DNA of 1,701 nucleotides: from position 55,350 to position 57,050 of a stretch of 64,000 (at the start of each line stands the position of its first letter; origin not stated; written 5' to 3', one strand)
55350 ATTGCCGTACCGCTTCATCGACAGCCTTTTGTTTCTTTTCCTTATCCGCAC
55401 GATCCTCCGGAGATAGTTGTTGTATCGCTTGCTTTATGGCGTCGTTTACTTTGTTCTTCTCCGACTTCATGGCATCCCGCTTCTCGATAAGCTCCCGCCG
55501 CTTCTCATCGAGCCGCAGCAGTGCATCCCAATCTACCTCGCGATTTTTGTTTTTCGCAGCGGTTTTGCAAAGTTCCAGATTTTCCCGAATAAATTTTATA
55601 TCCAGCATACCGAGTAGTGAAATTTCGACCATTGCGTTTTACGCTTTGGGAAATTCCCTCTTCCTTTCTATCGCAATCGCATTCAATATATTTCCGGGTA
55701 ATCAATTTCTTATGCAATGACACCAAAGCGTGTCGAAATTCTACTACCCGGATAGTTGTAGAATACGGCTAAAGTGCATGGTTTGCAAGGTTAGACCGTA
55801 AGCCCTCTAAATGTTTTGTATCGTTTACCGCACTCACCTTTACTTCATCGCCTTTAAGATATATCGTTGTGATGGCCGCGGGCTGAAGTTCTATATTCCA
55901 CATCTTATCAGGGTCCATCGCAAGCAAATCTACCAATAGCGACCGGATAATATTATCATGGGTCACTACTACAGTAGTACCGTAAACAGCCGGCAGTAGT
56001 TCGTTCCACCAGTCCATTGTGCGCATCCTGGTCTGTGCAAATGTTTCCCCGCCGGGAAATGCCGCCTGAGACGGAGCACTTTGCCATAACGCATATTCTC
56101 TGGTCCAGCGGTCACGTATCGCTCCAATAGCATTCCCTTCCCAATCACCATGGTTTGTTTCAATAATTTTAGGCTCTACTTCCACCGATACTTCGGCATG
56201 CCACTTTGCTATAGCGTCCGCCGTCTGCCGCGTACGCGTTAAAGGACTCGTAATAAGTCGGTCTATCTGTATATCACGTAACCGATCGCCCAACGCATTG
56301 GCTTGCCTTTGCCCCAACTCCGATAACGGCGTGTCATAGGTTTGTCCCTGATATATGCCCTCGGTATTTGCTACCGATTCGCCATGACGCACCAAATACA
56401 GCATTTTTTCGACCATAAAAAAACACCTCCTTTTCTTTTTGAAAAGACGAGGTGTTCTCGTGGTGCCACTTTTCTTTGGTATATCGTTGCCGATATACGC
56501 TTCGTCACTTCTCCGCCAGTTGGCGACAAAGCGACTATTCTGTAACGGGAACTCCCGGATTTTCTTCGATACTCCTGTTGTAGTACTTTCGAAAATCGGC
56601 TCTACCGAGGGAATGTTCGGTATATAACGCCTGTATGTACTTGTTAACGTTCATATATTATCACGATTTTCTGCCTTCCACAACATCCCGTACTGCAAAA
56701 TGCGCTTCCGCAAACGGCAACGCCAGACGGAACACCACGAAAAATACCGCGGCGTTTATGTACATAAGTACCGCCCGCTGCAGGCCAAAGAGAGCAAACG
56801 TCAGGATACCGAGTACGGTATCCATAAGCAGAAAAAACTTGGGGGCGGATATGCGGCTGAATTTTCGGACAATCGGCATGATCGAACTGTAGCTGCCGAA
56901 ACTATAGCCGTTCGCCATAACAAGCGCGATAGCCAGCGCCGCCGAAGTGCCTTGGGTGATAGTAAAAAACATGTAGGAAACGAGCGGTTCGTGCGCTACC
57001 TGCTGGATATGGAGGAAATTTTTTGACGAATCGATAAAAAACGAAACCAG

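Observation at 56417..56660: Riboswitch-like leader: ~240-nt UTR ending in a terminator that sequesters the SD 9 nt before the start codon of a CobC-like histidine phosphatase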

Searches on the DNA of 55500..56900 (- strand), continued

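Call 51: search_with_rna_model(model_id=R1, sources=[window, L003, L004, L005, L006, L007, L008, L009, L010, L011, L012, L013, L014, L015, L016, L017, L018, L019, L020, L021, L022, L023, L024, L025, L026, L027, L028, L029, L030, L031, L032, L033, L034, L035, L036, L037, L038, L039, L040, L041, L042, L043, L044, L045, L046, L047, L048, L049, L050, L051, L052, L053, L054, L055, L056, L057, L058, L059, L060, L061, L062, L063, L064, L065, L066, L067, L068, L069, L070, L071, L072, L073, L074, L075, L076, L077, L078, L079, L080, L081, L083, L084, L085, L087, L088], max_evalue=1, make_alignment=true)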
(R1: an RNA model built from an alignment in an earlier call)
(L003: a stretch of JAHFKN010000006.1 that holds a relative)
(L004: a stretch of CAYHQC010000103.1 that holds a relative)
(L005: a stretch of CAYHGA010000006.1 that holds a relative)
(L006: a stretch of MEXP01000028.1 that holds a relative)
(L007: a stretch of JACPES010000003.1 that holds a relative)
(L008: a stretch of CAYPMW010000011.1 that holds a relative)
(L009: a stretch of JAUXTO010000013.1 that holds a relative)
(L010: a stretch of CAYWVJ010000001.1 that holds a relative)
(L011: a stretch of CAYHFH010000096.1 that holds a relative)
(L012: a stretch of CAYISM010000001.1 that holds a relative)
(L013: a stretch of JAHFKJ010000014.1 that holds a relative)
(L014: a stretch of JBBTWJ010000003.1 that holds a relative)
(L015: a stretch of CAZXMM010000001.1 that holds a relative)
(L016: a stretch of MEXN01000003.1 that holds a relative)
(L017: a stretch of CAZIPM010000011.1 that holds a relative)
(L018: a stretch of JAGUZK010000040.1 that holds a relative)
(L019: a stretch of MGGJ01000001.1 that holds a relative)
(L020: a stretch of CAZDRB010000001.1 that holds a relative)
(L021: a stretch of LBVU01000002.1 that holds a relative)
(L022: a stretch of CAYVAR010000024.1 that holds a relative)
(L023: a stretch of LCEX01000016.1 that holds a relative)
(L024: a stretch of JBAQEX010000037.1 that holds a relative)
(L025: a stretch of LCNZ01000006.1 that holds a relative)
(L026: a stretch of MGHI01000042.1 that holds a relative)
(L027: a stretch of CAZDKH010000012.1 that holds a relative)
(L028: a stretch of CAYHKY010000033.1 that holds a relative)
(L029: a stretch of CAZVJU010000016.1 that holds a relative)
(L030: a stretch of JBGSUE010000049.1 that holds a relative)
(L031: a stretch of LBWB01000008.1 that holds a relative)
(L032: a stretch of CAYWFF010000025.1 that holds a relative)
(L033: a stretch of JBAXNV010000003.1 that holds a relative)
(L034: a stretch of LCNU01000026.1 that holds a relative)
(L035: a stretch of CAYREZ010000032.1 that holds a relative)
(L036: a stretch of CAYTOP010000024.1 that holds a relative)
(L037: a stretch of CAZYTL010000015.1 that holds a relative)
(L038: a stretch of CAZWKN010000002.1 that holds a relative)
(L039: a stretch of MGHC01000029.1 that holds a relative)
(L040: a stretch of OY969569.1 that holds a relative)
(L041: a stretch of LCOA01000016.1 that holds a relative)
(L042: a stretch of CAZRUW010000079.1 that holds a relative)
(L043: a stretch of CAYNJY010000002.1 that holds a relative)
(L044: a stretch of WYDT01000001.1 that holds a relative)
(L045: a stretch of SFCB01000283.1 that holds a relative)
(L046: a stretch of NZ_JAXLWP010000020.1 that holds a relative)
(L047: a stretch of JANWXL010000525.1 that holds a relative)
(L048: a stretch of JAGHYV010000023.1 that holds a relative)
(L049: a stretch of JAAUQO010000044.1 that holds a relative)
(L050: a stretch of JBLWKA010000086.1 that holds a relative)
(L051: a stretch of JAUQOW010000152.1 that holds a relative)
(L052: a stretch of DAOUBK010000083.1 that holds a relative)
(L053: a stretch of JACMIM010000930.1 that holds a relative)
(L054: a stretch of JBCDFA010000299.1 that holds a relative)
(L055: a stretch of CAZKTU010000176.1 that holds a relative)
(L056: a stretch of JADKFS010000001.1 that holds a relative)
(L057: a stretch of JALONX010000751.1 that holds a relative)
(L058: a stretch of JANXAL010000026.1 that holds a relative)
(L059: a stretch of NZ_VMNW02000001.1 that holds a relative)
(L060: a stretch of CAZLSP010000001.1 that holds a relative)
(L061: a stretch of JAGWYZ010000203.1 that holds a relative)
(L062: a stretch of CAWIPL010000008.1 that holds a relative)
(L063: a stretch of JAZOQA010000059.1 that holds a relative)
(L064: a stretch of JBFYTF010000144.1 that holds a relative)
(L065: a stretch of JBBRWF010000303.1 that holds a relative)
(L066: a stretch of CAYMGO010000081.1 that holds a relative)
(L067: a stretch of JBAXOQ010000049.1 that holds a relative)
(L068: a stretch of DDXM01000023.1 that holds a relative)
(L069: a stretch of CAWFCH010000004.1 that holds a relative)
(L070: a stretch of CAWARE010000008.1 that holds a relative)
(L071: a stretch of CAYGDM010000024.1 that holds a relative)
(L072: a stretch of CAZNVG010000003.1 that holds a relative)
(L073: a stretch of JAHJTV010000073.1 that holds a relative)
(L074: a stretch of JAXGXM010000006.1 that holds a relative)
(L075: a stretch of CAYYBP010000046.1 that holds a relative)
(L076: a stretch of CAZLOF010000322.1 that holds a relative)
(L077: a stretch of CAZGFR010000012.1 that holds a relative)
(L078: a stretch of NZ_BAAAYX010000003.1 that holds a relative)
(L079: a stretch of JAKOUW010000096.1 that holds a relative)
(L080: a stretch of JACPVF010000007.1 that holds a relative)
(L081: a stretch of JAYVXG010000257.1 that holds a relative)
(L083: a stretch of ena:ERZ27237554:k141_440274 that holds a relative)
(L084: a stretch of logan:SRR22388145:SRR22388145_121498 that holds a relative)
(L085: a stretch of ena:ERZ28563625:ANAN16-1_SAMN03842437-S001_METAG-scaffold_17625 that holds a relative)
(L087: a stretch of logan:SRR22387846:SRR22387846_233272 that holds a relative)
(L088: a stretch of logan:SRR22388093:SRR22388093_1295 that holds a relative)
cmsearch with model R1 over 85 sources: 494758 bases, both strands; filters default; matches with E-value up to 1: 37.
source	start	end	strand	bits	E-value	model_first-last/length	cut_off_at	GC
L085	1786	1883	+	110.3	2.2e-25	1-99/99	no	0.45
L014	2269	2366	+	107.5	1.2e-24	1-99/99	no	0.43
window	56538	56635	-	107.5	1.2e-24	1-99/99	no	0.45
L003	2283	2380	+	106.4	2.3e-24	1-99/99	no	0.46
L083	1782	1879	+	106.4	2.3e-24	1-99/99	no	0.46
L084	1783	1880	+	106.4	2.3e-24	1-99/99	no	0.46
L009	2152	2248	+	105.6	3.6e-24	1-99/99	no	0.39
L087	750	847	+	105.4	4.2e-24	1-99/99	no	0.45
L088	1813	1910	+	105.1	4.9e-24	1-99/99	no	0.5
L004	238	337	+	103.4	1.3e-23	1-99/99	no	0.45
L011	1968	2066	+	103.3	1.4e-23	1-99/99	no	0.48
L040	2310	2406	+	99.8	1.2e-22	1-99/99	no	0.53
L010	2318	2410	+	88.2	1.1e-19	1-99/99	no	0.51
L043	2248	2384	+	87.9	1.3e-19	1-99/99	no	0.45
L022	2086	2200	+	87.3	1.9e-19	1-99/99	no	0.44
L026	2308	2411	+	52.8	1.3e-10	1-99/99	no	0.5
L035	529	647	+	46.2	6.7e-09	1-99/99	no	0.45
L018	2313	2412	+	43.2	4e-08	1-99/99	no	0.51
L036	1803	1932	+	42.7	5.1e-08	1-99/99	no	0.46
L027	2350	2425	+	42.7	5.3e-08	1-99/99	no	0.51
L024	2346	2424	+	36.8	1.7e-06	1-99/99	no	0.44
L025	2336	2418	+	35.5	3.7e-06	1-99/99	no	0.55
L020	2350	2426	+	35.3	4.1e-06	1-99/99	no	0.51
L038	938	1014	+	34.6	6.2e-06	1-99/99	no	0.58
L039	2274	2352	+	34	9.1e-06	1-99/99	no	0.46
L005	2332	2408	+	33.4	1.3e-05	1-99/99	no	0.58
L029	126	202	+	32.7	2e-05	1-99/99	no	0.39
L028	2326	2401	+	32.5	2.1e-05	1-99/99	no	0.47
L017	2347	2424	+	30.6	6.6e-05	1-99/99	no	0.37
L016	2359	2434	+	30.6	6.6e-05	1-99/99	no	0.5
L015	2347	2423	+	29.1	0.00016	1-99/99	no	0.56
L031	2157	2234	+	29.1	0.00017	1-99/99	no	0.41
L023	2316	2406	+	27.1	0.00054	1-99/99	no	0.42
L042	1923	1998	+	25.1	0.0017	1-99/99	no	0.46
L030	2336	2411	+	23.9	0.0034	1-99/99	no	0.53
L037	2185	2276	+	17.6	0.15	1-99/99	no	0.52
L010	695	800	-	15.8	0.43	1-99/99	no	0.49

Alignment A6: 37 matches aligned to the model, 232 columns, each read 5' to 3' on its own strand. Consensus structure (alignment columns), stored with it:
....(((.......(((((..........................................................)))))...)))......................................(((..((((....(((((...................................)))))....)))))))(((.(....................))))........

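Call 59: search_rna_families(sources=[L003, L004, L010, L015, L018, L020, L022, L025, L026, L030, L040, L042], threshold=evalue, max_evalue=0.01, show_alignments=0)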
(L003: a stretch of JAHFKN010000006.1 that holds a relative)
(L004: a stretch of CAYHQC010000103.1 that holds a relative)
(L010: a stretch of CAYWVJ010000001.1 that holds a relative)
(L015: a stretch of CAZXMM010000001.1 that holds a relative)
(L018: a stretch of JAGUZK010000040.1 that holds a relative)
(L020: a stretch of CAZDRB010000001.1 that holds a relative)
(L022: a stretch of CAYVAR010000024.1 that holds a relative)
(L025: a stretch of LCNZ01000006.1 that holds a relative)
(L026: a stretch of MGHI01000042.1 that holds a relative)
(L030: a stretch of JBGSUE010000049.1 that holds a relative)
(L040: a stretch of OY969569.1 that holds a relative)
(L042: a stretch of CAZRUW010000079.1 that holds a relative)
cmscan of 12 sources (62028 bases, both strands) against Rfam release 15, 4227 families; matches with E-value up to 0.01: 7.
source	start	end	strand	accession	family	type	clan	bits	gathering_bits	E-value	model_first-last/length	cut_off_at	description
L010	2317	2470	+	RF00230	T-box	Cis-reg; leader;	-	62.9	93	2.6e-11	1-219/219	no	T-box leader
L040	2309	2468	+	RF00230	T-box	Cis-reg; leader;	-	59.4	93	2.2e-10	1-219/219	no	T-box leader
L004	237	434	+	RF00230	T-box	Cis-reg; leader;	-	58.6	93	3.3e-10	1-219/219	no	T-box leader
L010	10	81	+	RF00005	tRNA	Gene; tRNA;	CL00001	57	29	1.2e-09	1-71/71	no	tRNA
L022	2085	2300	+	RF00230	T-box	Cis-reg; leader;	-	53.3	93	8e-09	1-219/219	no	T-box leader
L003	2282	2479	+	RF00230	T-box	Cis-reg; leader;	-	47.8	93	2.1e-07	1-219/219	no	T-box leader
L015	2346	2472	+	RF00230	T-box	Cis-reg; leader;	-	43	93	3.5e-06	1-219/219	no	T-box leader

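Call 77: search_with_rna_model(model_id=R1, sources=[L089, L090, L091, L092, L093, L094, L095, L096, L097, L098, L099, L100, L101, L102, L103, L104, L105, L106, L107, L108, L109, L110, L111, L112, L113, L114, L115, L116, L117, L118, L119, L120, L121, L122, L123, L124, L125, L126, L127, L128, L129, L130, L131, L132, L133, L134, L135, L136, L137, L138, L139, L140, L141, L142, L143, L144, L145, L146, L147, L148, L149, L150, L151, L152, L153, L154, L155, L156, L157, L158, L159, L160, L161, L162, L163, L164, L165, L166, L167, L168], max_evalue=0.01)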
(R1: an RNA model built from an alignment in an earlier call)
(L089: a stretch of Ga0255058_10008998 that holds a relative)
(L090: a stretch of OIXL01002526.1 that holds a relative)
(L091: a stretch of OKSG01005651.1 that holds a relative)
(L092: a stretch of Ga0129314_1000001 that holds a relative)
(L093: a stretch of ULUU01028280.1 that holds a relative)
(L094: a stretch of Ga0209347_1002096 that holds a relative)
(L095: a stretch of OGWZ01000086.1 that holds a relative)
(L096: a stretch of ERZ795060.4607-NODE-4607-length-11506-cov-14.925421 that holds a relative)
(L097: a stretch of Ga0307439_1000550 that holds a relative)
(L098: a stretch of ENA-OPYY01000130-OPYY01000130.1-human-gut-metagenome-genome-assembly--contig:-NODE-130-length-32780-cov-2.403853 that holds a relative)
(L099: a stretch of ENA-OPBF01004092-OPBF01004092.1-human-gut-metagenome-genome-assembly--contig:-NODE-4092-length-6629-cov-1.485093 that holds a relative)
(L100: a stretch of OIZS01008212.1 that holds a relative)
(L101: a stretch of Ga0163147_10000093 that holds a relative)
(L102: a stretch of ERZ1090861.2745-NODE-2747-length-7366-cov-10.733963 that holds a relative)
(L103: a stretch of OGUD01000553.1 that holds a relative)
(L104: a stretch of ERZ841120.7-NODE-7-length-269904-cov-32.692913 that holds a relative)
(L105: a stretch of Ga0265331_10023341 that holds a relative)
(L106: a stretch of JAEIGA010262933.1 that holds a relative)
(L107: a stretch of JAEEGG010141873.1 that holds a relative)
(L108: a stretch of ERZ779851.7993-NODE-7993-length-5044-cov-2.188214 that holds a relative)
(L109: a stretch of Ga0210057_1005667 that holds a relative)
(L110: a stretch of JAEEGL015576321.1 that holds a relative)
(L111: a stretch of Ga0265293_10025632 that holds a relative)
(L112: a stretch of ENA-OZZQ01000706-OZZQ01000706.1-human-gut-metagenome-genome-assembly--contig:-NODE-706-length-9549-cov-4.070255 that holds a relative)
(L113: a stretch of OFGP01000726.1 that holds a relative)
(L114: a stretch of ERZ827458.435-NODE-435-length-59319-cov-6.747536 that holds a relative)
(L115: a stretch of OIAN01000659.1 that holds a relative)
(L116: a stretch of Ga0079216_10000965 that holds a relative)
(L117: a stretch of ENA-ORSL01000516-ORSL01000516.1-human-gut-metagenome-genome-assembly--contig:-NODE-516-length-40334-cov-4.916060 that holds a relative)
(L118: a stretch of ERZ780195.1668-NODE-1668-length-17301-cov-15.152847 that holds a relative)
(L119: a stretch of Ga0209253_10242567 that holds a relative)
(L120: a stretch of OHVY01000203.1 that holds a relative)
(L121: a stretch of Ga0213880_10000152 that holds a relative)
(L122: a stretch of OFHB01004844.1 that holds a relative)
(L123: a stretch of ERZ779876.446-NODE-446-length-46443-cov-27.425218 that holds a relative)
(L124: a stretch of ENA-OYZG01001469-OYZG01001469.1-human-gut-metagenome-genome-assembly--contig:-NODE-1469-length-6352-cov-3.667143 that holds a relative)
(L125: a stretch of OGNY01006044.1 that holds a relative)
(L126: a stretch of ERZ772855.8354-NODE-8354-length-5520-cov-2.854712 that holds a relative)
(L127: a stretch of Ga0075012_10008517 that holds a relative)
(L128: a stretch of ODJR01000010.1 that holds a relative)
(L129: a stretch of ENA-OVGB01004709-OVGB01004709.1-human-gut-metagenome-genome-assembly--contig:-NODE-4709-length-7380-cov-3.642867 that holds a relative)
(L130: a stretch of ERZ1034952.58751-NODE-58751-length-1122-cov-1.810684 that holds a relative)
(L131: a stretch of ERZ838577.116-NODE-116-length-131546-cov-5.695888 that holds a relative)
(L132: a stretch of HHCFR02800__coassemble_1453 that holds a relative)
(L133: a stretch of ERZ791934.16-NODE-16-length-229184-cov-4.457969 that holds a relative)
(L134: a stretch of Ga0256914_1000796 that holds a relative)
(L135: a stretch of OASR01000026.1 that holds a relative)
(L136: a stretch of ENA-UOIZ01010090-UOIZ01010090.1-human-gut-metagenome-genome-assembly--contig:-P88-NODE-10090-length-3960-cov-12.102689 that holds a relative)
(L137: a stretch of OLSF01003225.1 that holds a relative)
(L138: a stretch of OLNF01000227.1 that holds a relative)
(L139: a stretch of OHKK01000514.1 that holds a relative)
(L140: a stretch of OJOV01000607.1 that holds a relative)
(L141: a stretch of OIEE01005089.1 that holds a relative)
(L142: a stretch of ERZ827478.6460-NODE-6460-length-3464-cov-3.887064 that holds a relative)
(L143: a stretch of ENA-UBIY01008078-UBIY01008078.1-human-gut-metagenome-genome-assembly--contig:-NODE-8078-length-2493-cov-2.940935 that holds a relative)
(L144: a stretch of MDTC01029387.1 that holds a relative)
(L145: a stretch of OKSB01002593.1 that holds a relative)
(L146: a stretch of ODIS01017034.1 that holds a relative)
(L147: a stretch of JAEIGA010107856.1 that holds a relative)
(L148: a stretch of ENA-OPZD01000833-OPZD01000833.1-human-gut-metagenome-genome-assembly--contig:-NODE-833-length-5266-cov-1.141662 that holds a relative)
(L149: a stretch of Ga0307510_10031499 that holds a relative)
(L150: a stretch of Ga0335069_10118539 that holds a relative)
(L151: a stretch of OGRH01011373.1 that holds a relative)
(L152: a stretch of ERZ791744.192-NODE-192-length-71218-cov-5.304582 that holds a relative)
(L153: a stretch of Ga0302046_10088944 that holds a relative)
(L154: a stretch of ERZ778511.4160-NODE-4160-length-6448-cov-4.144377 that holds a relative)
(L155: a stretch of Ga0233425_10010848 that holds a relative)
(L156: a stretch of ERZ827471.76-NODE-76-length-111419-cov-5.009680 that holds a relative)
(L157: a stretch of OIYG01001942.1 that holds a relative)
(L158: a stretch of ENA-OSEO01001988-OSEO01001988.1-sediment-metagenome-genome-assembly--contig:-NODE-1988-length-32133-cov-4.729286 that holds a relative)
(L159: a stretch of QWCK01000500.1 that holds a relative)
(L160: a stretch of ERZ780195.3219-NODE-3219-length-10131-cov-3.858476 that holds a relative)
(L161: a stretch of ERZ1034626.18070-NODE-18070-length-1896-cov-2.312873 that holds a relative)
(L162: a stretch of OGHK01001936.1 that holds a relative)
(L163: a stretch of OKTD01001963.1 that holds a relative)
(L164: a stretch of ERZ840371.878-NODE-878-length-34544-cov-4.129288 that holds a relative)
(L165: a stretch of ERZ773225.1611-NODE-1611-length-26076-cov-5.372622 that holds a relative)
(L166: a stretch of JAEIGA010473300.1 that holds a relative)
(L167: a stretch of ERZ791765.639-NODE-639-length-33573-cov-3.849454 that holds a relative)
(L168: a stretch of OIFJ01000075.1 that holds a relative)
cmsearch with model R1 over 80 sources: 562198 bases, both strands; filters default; matches with E-value up to 0.01: 45.
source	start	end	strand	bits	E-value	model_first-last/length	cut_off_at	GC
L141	260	348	+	39.1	4.9e-07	1-99/99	no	0.48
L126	465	541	-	37.8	1.1e-06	1-99/99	no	0.61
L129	6170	6246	+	37.8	1.1e-06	1-99/99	no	0.61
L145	10782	10858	+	37.8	1.1e-06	1-99/99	no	0.61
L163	2939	3015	-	37.8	1.1e-06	1-99/99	no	0.61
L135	10191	10271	-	37.7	1.1e-06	1-99/99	no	0.42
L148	4043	4131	+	37.6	1.2e-06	1-99/99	no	0.49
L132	2464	2571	+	35.8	3.5e-06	1-99/99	no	0.52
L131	2703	2790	+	34.3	8.3e-06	1-99/99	no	0.52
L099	1002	1158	-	34.1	9.5e-06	1-99/99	no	0.46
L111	2574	2672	-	33.6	1.3e-05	1-99/99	no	0.44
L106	45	191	-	33.5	1.4e-05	1-99/99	no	0.52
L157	10897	10980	-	33.3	1.5e-05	1-99/99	no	0.42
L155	7641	7722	-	32.8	2e-05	1-99/99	no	0.48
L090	4302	4450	-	32.5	2.4e-05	1-99/99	no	0.52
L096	4188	4269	+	32.3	2.7e-05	1-99/99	no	0.44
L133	6122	6210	-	32.2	2.9e-05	1-99/99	no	0.53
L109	1409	1486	-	32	3.3e-05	1-99/99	no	0.47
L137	2234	2321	+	31.9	3.6e-05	1-99/99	no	0.49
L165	5325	5411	+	31.3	4.9e-05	1-99/99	no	0.64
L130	948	1034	-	31.3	4.9e-05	1-99/99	no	0.64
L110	230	377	+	30.6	7.6e-05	1-99/99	no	0.64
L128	1104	1223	-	30.3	8.9e-05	1-99/99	no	0.53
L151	2373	2462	+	29.3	0.00016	1-99/99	no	0.63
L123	4292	4381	+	28.4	0.00027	1-99/99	no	0.63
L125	3356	3457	+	28.4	0.00027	1-99/99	no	0.46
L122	5884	5952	-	28.3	0.0003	1-99/99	no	0.61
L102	6883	7041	-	27.8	0.0004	1-99/99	no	0.38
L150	2812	2900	-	26.8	0.0007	1-99/99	no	0.47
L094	1764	1865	+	26.5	0.00088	1-99/99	no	0.63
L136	1934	2022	-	26.3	0.00098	1-99/99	no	0.58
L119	666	751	+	26.2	0.001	1-99/99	no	0.72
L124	4430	4523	+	26.1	0.0011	1-99/99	no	0.68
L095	11605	11692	+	25.8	0.0013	1-99/99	no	0.57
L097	3793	3903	-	25.5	0.0016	1-99/99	no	0.61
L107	911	1014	+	25.3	0.0018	1-99/99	no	0.62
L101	1185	1296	+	25.1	0.0019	1-99/99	no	0.46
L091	150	238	-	24.3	0.0032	1-99/99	no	0.6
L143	987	1075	-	24.3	0.0032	1-99/99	no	0.6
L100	235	325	-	24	0.0037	1-99/99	no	0.65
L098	1852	1929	-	23.4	0.0054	1-99/99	no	0.47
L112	4071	4181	+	23.2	0.0061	1-99/99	no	0.67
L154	114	189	+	23.1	0.0063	1-99/99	no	0.71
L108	1055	1131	-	22.6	0.0086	1-99/99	no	0.69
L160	880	956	-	22.6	0.0086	1-99/99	no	0.69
